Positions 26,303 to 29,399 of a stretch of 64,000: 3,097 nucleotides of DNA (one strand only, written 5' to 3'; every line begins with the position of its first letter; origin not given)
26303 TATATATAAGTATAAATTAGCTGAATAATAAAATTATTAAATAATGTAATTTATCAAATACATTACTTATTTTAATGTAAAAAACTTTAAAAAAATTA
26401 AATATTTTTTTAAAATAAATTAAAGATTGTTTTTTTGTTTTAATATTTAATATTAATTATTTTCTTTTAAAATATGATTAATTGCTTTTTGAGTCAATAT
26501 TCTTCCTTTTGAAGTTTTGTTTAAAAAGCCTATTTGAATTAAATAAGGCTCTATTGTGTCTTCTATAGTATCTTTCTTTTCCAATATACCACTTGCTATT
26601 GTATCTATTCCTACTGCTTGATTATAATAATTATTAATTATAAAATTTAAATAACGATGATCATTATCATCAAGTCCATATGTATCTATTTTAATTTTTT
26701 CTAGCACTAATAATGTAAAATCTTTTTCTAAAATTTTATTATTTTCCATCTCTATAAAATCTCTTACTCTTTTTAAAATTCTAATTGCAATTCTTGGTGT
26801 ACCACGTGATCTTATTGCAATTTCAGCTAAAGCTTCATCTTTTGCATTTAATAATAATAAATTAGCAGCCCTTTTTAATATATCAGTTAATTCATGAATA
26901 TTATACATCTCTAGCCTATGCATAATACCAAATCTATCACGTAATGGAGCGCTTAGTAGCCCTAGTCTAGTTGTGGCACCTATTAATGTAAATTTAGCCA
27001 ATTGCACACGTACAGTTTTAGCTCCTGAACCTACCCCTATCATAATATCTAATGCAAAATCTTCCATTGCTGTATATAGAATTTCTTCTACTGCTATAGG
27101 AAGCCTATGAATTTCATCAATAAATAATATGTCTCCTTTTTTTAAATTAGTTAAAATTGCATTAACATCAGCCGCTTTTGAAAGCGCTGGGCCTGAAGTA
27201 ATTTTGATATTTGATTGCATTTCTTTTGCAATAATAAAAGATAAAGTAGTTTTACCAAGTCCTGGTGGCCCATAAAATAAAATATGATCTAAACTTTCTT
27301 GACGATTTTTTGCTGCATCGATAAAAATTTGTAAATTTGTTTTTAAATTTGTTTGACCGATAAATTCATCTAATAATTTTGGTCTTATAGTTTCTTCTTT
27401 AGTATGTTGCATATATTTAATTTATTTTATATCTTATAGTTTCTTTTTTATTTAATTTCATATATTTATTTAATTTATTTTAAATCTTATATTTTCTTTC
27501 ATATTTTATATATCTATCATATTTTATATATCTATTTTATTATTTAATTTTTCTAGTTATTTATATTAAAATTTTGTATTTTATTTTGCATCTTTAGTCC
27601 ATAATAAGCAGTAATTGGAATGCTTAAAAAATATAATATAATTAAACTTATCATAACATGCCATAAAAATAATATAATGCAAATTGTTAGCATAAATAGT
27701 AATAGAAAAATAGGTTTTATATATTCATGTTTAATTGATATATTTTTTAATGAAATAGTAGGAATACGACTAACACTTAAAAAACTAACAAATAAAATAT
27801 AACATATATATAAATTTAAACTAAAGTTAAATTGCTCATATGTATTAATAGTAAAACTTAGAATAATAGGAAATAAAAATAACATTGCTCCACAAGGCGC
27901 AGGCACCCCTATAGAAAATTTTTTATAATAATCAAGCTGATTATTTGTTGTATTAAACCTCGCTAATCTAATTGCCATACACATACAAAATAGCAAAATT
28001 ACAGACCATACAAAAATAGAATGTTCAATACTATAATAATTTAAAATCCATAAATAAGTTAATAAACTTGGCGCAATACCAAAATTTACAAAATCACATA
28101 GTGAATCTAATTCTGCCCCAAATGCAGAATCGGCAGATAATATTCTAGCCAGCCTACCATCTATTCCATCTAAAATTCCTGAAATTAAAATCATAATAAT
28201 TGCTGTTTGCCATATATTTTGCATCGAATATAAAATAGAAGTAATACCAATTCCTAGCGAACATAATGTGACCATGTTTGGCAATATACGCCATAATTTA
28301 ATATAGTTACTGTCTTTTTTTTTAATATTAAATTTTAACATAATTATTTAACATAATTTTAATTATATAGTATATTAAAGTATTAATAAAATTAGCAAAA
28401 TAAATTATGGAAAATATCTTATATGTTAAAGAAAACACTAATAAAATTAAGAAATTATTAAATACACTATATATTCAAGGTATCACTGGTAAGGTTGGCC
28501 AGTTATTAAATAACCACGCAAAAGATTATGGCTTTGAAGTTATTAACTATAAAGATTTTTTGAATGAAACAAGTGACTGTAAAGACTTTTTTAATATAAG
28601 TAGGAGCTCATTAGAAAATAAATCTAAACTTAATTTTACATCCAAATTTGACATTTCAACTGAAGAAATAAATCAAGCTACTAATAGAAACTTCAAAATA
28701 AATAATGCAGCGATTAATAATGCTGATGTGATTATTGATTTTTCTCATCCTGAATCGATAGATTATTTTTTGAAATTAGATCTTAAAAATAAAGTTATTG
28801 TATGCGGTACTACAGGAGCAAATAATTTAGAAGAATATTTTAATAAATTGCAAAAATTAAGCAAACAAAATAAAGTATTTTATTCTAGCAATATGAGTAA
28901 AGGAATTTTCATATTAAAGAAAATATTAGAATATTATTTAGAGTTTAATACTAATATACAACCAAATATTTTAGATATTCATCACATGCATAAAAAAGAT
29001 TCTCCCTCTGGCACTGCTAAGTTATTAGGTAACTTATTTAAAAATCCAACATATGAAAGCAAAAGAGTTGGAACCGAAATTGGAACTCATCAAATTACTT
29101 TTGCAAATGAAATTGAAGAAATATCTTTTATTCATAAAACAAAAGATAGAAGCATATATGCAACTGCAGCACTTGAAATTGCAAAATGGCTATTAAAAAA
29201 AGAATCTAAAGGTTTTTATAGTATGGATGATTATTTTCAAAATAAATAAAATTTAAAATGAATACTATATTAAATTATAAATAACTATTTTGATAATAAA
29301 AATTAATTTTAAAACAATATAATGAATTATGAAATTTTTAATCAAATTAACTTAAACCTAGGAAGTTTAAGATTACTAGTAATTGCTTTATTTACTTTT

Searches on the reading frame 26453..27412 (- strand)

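Call 72: search_protein_families(library=pfam, proteins=[window:26453-27412:-], max_evalue=0.00001)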
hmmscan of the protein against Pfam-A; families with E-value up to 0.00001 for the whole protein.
window:26453-27412:- (319 aa): 7 families
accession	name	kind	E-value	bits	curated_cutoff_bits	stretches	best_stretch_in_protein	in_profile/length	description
PF05496.18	RuvB_N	-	4e-77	257.9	27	1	9-167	1-159/159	Holliday junction DNA helicase RuvB P-loop domain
PF05491.19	RuvB_C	-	7.5e-26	90.3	24.7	1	245-314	2-71/72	RuvB C-terminal winged helix domain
PF17864.7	AAA_lid_4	-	1.4e-22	79.7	27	1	170-243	1-74/74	RuvB AAA lid domain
PF00004.35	AAA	-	6.3e-20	72.4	21.2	1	44-164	1-126/131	ATPase family associated with various cellular activities (AAA)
PF07728.20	AAA_5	-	1.6e-09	38.3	22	1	43-161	1-139/139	AAA domain (dynein-related subfamily)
PF06068.19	TIP49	-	4.4e-06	26.5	23.8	0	14-72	23-81/347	TIP49 P-loop domain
PF13173.12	AAA_14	-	7.1e-06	26.5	27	0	44-134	5-103/129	AAA domain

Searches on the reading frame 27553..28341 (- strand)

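Call 72: search_protein_families(library=pfam, proteins=[window:27553-28341:-], max_evalue=0.00001)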
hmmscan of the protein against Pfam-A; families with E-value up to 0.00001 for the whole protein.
window:27553-28341:- (262 aa): 1 family
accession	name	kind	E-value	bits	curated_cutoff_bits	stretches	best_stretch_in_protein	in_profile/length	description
PF01066.26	CDP-OH_P_transf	-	1.5e-20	74.6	22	1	19-168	2-138/152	CDP-alcohol phosphatidyltransferase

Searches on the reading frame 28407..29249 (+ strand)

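Call 72: search_protein_families(library=pfam, proteins=[window:28407-29249:+], max_evalue=0.00001)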
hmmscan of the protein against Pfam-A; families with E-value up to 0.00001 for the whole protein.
window:28407-29249:+ (280 aa): 2 families
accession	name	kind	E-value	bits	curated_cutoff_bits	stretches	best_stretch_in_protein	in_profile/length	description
PF05173.19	DapB_C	-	1.6e-21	77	27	1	166-276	1-120/121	Dihydrodipicolinate reductase, C-terminus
PF01113.26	DapB_N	-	6.3e-13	49.3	25.6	1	94-163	53-124/124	Dihydrodipicolinate reductase, N-terminus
